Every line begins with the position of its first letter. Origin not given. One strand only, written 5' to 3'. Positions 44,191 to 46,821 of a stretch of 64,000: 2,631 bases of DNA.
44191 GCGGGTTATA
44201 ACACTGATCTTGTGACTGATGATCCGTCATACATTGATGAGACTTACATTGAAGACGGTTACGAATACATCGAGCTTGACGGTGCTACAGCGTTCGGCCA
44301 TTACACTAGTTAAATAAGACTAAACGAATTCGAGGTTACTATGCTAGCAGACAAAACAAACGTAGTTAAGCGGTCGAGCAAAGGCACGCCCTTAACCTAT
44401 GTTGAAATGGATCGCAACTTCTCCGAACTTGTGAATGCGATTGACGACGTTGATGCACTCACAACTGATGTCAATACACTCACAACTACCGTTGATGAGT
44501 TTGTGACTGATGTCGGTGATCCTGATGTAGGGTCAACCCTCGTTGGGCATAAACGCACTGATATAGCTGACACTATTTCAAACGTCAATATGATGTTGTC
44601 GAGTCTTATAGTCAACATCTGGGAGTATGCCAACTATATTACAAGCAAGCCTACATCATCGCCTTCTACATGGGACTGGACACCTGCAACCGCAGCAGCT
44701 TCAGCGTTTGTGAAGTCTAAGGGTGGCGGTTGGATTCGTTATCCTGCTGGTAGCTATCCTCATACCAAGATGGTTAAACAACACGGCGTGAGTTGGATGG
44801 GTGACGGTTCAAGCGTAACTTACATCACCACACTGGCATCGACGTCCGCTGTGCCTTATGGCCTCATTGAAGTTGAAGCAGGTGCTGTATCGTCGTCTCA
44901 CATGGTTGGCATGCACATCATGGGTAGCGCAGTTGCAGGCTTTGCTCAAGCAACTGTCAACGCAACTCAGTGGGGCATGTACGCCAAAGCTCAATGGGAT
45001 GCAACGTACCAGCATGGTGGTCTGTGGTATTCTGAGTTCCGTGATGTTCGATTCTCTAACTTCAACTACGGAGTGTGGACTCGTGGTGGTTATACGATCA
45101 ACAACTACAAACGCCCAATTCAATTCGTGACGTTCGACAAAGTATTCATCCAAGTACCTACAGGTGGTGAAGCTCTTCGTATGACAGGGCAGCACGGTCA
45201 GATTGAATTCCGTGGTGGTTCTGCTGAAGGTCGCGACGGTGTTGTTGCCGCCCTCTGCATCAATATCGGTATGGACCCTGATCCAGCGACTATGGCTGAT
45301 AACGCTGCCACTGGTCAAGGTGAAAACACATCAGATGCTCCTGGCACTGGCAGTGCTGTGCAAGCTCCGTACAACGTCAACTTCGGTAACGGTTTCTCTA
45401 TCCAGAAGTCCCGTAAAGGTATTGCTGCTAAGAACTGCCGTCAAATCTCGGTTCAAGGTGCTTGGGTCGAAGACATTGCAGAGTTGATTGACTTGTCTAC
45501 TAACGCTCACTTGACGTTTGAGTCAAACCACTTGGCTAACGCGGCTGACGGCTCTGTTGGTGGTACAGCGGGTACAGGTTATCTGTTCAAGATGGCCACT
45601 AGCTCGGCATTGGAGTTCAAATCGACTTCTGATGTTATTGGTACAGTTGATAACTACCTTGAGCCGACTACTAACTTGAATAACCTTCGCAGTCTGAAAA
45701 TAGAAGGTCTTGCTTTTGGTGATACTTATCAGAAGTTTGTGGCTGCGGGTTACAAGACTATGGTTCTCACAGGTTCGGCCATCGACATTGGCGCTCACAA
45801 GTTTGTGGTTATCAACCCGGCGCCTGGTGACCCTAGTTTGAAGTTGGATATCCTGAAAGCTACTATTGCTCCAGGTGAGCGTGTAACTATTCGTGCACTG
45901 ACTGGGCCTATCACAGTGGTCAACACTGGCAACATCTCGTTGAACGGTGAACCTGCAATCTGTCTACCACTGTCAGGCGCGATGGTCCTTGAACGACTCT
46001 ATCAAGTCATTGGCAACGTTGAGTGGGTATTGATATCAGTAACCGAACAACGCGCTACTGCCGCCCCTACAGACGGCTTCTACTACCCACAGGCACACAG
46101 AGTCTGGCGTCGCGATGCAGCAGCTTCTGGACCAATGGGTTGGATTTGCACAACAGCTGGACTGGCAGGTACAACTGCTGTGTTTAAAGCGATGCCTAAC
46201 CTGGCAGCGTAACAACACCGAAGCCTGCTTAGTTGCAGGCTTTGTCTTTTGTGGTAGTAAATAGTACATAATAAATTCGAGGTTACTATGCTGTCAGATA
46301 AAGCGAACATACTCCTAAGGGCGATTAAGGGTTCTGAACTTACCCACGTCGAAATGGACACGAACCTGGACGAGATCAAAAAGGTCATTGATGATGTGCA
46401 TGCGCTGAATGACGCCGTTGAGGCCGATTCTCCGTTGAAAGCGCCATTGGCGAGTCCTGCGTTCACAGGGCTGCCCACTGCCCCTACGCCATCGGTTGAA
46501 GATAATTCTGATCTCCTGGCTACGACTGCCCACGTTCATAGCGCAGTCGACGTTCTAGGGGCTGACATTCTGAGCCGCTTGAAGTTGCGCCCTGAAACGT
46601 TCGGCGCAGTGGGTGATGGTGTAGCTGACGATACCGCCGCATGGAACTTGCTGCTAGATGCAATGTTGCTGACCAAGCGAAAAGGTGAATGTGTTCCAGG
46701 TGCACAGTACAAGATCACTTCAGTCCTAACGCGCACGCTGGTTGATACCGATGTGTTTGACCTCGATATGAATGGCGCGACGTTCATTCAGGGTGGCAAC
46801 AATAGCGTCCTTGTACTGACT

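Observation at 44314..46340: Two tandem receptor-binding proteins with a shared N-terminal anchor and a shared upstream cassette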

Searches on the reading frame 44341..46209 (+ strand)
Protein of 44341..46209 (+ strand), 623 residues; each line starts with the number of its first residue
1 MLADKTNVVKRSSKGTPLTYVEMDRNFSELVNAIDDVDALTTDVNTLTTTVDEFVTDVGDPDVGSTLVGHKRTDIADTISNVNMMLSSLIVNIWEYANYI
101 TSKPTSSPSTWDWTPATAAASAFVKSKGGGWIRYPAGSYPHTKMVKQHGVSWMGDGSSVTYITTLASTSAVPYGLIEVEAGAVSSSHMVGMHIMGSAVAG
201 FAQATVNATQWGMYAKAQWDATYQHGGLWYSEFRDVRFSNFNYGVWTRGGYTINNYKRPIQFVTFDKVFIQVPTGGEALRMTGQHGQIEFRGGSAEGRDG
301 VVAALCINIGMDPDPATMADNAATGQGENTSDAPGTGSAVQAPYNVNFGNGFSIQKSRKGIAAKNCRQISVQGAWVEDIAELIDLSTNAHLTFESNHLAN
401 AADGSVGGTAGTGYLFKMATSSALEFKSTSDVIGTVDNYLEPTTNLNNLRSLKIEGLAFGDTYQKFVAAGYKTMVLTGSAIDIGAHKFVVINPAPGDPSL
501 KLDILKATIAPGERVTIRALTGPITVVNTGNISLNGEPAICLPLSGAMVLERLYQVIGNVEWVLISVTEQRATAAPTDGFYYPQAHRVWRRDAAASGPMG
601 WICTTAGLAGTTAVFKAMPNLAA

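Call 5: search_protein_families(library=pfam, proteins=[window:44341-46209:+], max_evalue=0.01)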
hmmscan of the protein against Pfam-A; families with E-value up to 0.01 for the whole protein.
window:44341-46209:+ (623 aa): 0 families

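Call 7: search_protein_families(library=phrogs, proteins=[window:44341-46209:+], max_evalue=0.001)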
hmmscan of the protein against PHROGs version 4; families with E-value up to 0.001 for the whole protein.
window:44341-46209:+ (623 aa): 3 families
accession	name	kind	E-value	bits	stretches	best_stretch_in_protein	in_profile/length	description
phrog_34100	-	tail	9.5e-12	45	1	63-128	140-209/696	tail protein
phrog_27613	-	tail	1.8e-11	44.2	1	57-126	91-163/779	tail protein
phrog_21471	-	unknown function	5.1e-06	26.5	0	569-617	576-623/626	-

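Call 8: search_dna_similar(query=window:44341-46209:+, collection=phages, mode=protein, max_rows=30)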
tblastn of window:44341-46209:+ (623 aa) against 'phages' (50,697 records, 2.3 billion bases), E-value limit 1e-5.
Records with a match: 20; places in all: 20; records where one place covers at least 80% of the query: 0.
Best place of each record, by identity: <60% 20.
By first word of the organism name: Klebsiella 9; Pseudomonas 6; Bacillus 2; Escherichia 2; Cobetia 1.
By host as written in the record: Pseudomonas aeruginosa 5; Bacillus megaterium DSM 319 2; Klebsiella pneumoniae K6592 2; Klebsiella pneumoniae 2; Escherichia coli 2; Klebsiella pneumoniae LKP303 1; Cobetia marina DSMZ 4741 1; Klebsiella pneumoniae BM327-1 1; and 4 more.
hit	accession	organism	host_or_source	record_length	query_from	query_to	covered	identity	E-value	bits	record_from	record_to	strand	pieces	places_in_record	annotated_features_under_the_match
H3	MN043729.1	Bacillus phage vB_BmeM-Goe8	Bacillus megaterium DSM 319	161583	122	542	68%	24.8%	3e-6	57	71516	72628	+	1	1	hypothetical protein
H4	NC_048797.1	Bacillus phage vB_BmeM-Goe8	Bacillus megaterium DSM 319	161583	122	542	68%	24.8%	3e-6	57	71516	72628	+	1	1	hypothetical protein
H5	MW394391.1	Klebsiella phage vB_KpM_FBKp24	Klebsiella pneumoniae K6592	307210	64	163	16%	38.1%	5e-9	66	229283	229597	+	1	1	hypothetical protein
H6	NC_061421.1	Klebsiella phage vB_KpM_FBKp24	Klebsiella pneumoniae K6592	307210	64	163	16%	38.1%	5e-9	66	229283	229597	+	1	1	tail protein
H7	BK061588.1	Pseudomonas phage vB_PaeS-D14O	Pseudomonas aeruginosa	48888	60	145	14%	39.1%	2e-9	67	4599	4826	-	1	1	N terminal extension of bacteriophage endosialidase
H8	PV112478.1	Klebsiella phage LPKP23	Klebsiella pneumoniae LKP303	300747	64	163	16%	32.7%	1e-6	58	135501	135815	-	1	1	hypothetical protein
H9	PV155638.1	Cobetia phage Carin-5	Cobetia marina DSMZ 4741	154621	53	124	12%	44.6%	4e-6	56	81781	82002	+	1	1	tail adaptor protein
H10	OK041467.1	Pseudomonas phage PAE2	Pseudomonas aeruginosa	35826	60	119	10%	50.8%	1e-8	65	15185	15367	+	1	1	none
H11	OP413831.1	Klebsiella phage pKP-BM327-1.1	Klebsiella pneumoniae BM327-1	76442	72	126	9%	52.7%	6e-7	59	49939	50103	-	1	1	hypothetical protein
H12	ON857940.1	Pseudomonas phage vB_PeaS_FBPa47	Pseudomonas sp.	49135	64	137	12%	38.5%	2e-8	64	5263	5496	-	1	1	hypothetical protein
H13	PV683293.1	Klebsiella phage HMGUkp5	Klebsiella sp.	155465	70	122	9%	52.8%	1e-8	64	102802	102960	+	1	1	tail spike protein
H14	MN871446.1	Klebsiella phage KpLz-2_45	Klebsiella pneumoniae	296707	64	147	13%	33.0%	3e-6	57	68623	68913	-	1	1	hypothetical protein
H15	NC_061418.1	Klebsiella phage KpLz-2_45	Klebsiella pneumoniae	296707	64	147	13%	33.0%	3e-6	57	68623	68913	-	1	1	tail protein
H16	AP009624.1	Pseudomonas phage PAJU2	Pseudomonas aeruginosa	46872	64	137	12%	37.2%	4e-8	63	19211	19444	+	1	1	structural protein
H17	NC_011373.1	Pseudomonas phage PAJU2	Pseudomonas aeruginosa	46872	64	137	12%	37.2%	4e-8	63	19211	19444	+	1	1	tail protein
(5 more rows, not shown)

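Call 13: find_homologous_proteins(query=window:44341-46209:+)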
Query window:44341-46209:+ (623 aa): 40 proteins with E <= 0.001 among 8000 candidates.
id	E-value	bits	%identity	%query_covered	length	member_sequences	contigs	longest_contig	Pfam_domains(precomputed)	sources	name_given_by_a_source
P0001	0.0e+0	1402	99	100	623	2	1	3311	-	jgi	jgi:hypothetical protein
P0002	0.0e+0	1353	95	100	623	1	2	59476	-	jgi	jgi:hypothetical protein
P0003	0.0e+0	1128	87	92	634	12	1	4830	-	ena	-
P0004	0.0e+0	1078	80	95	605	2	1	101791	-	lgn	-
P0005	1.5e-273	927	94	70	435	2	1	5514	-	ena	-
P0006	9.3e-263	891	70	92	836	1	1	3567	-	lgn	-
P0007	5.7e-255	866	67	93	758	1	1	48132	-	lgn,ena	-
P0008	6.0e-250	849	68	92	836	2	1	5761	-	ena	-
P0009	9.1e-249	845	68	91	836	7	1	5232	-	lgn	-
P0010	6.7e-248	842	66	92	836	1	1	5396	-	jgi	-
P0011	1.0e-245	835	66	90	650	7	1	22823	-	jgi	jgi:hypothetical protein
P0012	4.5e-241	820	65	91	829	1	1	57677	-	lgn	-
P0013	5.2e-241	819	65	91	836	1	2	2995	-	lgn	-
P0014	7.8e-241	819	65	91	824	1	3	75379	-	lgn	-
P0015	6.3e-236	803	64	91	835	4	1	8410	-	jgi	jgi:hypothetical protein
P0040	1.2e-14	72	71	10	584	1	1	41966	PF13229.13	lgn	-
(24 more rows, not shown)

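Call 18: find_encoding_contigs(protein=P0040, flank=10000, max_places=3)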
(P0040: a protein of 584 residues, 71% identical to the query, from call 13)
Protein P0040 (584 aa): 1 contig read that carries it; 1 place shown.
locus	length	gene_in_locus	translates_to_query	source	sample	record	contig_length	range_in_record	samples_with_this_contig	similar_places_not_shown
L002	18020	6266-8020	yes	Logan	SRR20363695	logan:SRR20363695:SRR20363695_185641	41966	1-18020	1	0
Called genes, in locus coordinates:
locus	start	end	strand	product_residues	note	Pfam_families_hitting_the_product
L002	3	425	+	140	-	?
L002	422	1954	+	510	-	PF06714:Gp5_OB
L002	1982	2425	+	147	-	PF18925:DUF5675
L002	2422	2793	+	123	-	PF04965:GPW_gp25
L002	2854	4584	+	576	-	PF21379:Gp6-like_1st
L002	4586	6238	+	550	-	PF23786:Baseplate_wedge (faint)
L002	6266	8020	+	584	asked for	PF13229:Beta_helix (faint)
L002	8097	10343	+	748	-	PF25692:Phage_depo_C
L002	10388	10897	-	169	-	PF02368:Big_2, PF22359:Big-like (weak)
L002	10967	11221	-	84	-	-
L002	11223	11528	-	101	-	-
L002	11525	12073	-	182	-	PF26820:Phage_T4_Y00F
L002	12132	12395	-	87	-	-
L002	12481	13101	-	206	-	PF08787:Alginate_lyase2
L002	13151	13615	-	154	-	-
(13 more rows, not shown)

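Call 19: find_encoding_contigs(protein=P0002, flank=10000, max_places=3)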
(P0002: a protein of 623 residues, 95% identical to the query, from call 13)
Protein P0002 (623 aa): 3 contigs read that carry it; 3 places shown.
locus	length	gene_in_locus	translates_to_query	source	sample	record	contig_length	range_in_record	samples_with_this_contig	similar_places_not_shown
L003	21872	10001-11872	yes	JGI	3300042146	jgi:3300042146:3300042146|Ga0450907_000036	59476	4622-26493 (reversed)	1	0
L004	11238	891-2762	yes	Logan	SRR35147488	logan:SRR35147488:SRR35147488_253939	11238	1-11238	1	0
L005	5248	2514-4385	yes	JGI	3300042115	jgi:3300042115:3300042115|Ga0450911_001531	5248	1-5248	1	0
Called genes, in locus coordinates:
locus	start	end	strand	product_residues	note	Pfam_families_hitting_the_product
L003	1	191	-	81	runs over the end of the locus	-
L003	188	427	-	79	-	-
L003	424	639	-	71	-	-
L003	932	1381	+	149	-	PF08722:Tn7_TnsA-like_N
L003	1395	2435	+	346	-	-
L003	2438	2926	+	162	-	-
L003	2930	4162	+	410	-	-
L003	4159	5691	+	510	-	PF06714:Gp5_OB (weak)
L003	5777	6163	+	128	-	PF18925:DUF5675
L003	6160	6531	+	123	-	PF04965:GPW_gp25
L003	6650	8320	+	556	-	PF21379:Gp6-like_1st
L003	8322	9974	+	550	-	PF23786:Baseplate_wedge (faint)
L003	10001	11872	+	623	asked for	-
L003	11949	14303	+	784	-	PF27114:Phage_tail_beta (weak)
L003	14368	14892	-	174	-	PF02368:Big_2, PF22359:Big-like (weak)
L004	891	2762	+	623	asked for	-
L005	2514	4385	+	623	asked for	-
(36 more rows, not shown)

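Call 29: search_solved_structures(query=window:44341-46209:+, max_evalue=1)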
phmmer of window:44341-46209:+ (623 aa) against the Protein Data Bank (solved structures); distinct sequences matched with E-value up to 1: 0.

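Call 42: predict_structure(alignment_id=A2)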
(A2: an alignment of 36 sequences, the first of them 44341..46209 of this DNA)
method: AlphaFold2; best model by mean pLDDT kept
length: 623 residues; sequences in the alignment: 36
mean_pLDDT: 81.1   pTM: 0.61
mean pLDDT of the five models: 81.1, 80.6, 80.3, 78.3, 78.2
residues with pLDDT >= 90: 324; 70-90: 173; 50-70: 35; < 50: 91
segments of 3 or more residues with pLDDT < 50: 1-75, 77-86, 461-464
pLDDT, mean of each block of 10 residues (from residue 1): 29 32 29 34 33 38 42 47 54 94 92 97 92 96 94 96 86 86 92 96 93 87 81 97 92 63 94 96 90 93 96 80 71 77 88 96 92 95 94 94 92 92 90 88 83 72 53 85 87 88 87 91 91 90 94 68 93 91 93 88 94 93 76
secondary structure, 60 per line:
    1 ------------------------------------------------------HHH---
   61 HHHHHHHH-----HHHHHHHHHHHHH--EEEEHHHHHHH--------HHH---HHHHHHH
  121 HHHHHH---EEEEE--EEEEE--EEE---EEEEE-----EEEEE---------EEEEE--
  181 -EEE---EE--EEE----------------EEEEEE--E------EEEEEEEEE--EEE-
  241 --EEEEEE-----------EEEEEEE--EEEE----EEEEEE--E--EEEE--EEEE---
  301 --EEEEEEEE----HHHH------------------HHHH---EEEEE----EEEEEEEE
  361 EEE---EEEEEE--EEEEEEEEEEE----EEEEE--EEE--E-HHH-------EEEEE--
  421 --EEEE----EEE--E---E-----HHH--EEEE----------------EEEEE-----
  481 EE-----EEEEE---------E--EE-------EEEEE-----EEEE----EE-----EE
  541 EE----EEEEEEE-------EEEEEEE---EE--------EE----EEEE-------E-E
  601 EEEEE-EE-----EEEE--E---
elements in order: H61-68 H74-86 E89-92 H93-99 H114-126 E130-134 E137-141 E144-146 E150-154 E160-164 E174-178 E182-184 E192-194 E211-216 E226-234 E237-239 E243-248 E260-266 E269-272 E277-282 E288-291 E294-297 E303-310 H315-318 H337-340 E344-348 E353-363 E367-372 E375-385 E390-394 E397-399 E414-418 E423-426 E431-433 E451-454 E471-475 E488-492 E514-518 E524-527 E539-542 E547-553 E561-567 E587-590 E600-605 E614-617
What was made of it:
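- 44461..46212 (+): Exchangeable body of tailspike 1: a neck (about residues 57-128) followed by a right-handed beta-helix. AF2 pLDDT 81 (call 42).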

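Call 45: fold_search(model_id=the predicted structure, library=pdb)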
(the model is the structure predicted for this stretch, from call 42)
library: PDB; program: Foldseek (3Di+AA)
matches with E <= 10: 319; with E <= 0.001: 84
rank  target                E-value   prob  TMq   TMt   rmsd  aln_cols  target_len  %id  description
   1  2pyh_B                3.4e-08  1.00  0.36  0.57  10.8       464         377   11  Azotobacter vinelandii Mannuronan C-5 epimerase AlgE4 A-module complexed with mannuronan trisaccharide (released 2008-05-27)
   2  2pyh_A                3.9e-07  1.00  0.32  0.48   8.6       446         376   11  Azotobacter vinelandii Mannuronan C-5 epimerase AlgE4 A-module complexed with mannuronan trisaccharide (released 2008-05-27)
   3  8ja4                  4.7e-07  1.00  0.39  0.48  10.5       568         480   12  Structure of the alginate epimerase/lyase (released 2024-05-08)
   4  8jaz_A                5.2e-07  1.00  0.38  0.48  11.2       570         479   12  Structure of the alginate epimerase/lyase complexed with di-mannuronic acid (released 2024-05-08)
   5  2pyg_A                6.5e-07  1.00  0.33  0.52   8.7       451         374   12  Azotobacter vinelandii Mannuronan C-5 epimerase AlgE4 A-module (released 2008-05-27)
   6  2vji                  7.9e-07  1.00  0.34  0.35  13.1       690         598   12  Tailspike protein of E.coli bacteriophage HK620 (released 2008-07-01)
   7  4xot_A                9.1e-07  1.00  0.32  0.33  13.6       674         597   10  Tailspike protein mutant E372Q of E. coli bacteriophage HK620 in complex with pentasaccharide (released 2016-01-27)
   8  2pyg_B                9.5e-07  1.00  0.29  0.45  12.6       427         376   11  Azotobacter vinelandii Mannuronan C-5 epimerase AlgE4 A-module (released 2008-05-27)
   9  4xor_A                1.1e-06  1.00  0.34  0.35  13.4       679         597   11  Tailspike protein double mutant D339N/E372Q of E. coli bacteriophage HK620 in complex with pentasaccharide (released 2016-01-27)
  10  4xkw_A                1.8e-06  1.00  0.35  0.36  13.1       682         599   11  Tailspike protein mutant D339N of E. coli bacteriophage HK620 in complex with pentasaccharide (released 2016-01-20)
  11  4xlc                  2.0e-06  1.00  0.33  0.34  12.0       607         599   10  Tailspike protein double mutant D339N/E372A of E. coli bacteriophage HK620 (released 2016-01-20)
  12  4xle_A                2.3e-06  1.00  0.33  0.34  13.0       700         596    9  Tailspike protein double mutant D339N/E372A of E. coli bacteriophage HK620 in complex with hexasaccharide (released 2016-01-20)
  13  3gq8                  3.4e-06  1.00  0.27  0.28  11.6       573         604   10  Crystal Structure of the Bacteriophage phi29 gene product 12 N-terminal fragment in complex with 2-(N-cyclohexylamino)et (released 2009-05-26)
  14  4yel_A                4.1e-06  1.00  0.36  0.37  12.3       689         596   10  Tailspike protein double mutant D339A/E372A of E. coli bacteriophage HK620 in complex with hexasaccharide (released 2016-03-09)
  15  4xon                  4.1e-06  1.00  0.34  0.35  13.5       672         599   11  Tailspike protein double mutant D339N/E372Q of E. coli bacteriophage HK620 (released 2016-01-27)
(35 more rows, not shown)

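Call 72: fold_search(model_id=the predicted structure, library=viral)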
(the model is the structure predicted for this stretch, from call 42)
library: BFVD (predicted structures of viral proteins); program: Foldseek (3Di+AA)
matches with E <= 10: 665; with E <= 0.001: 219
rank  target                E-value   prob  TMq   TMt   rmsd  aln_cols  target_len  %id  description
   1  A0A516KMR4            2.8e-19  1.00  0.47  0.54  10.4       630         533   18  Pectate lyase superfamily protein domain-containing protein [Bacillus phage vB_BmeM-Goe8]
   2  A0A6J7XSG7            2.4e-12  1.00  0.34  0.36  18.0       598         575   13  Pectate lyase superfamily protein [uncultured Caudovirales phage]
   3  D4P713                1.2e-10  1.00  0.34  0.42  12.4       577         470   13  (no name in the UniProt tables at hand)
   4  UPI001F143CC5         5.2e-10  1.00  0.42  0.45   9.1       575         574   13  (no name look-up for this kind of identifier)
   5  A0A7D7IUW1            1.1e-09  1.00  0.35  0.28  11.9       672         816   12  Tail fiber protein [Klebsiella virus KpV2883]
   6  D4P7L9                1.3e-09  1.00  0.35  0.39   9.7       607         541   11  Tail fiber protein [Rhodococcus phage ReqiPoco6]
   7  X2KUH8                5.0e-09  1.00  0.33  0.35  14.0       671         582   13  Rhamnogalacturonase A/B/Epimerase-like pectate lyase domain-containing protein [Vibrio phage Vc1]
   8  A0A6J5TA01            8.8e-09  1.00  0.37  0.48   9.3       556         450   13  Pectate lyase superfamily protein [uncultured Caudovirales phage]
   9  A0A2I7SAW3            8.8e-09  1.00  0.33  0.25  14.5       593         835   13  (no name in the UniProt tables at hand)
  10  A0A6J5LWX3            1.8e-08  1.00  0.30  0.25  16.5       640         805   12  Pectate lyase superfamily protein [uncultured Caudovirales phage]
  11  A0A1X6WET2            1.9e-08  1.00  0.35  0.17  19.1       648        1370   10  (no name in the UniProt tables at hand)
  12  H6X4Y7                3.1e-08  1.00  0.32  0.27  15.5       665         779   13  Putative structural protein [Klebsiella phage vB_KleM_RaK2]
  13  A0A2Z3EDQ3            3.8e-08  1.00  0.36  0.20  13.1       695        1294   12  (no name in the UniProt tables at hand)
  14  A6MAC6                3.9e-08  1.00  0.29  0.15  18.1       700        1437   12  Gp061 [Lactococcus phage KSY1]
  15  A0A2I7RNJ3            4.3e-08  1.00  0.41  0.32   8.8       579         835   10  Tail fiber protein [Vibrio phage 1.202.O._10N.222.45.E8]
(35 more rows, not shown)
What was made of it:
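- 44461..46212 (+): Foldseek matches AlgE4 epimerase, alginate epimerase/lyase, HK620 and Sf6 tailspikes, and viral pectate-lyase-superfamily proteins (calls 45, 72).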

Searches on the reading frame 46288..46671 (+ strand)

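Call 24: search_protein_families(library=pfam, proteins=[window:46288-46671:+], max_evalue=10)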
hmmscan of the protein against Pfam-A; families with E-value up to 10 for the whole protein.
seq(128 aa): 2 families
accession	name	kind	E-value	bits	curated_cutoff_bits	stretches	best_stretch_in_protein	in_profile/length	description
PF12708.12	Pect-lyase_RHGA_epim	-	0.049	13.9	27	1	104-122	6-24/213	Rhamnogalacturonase A/epimerase, pectate lyase-like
PF12218.14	End_N_terminal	-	0.19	11.9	26.3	1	107-124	1-18/67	N terminal extension of bacteriophage endosialidase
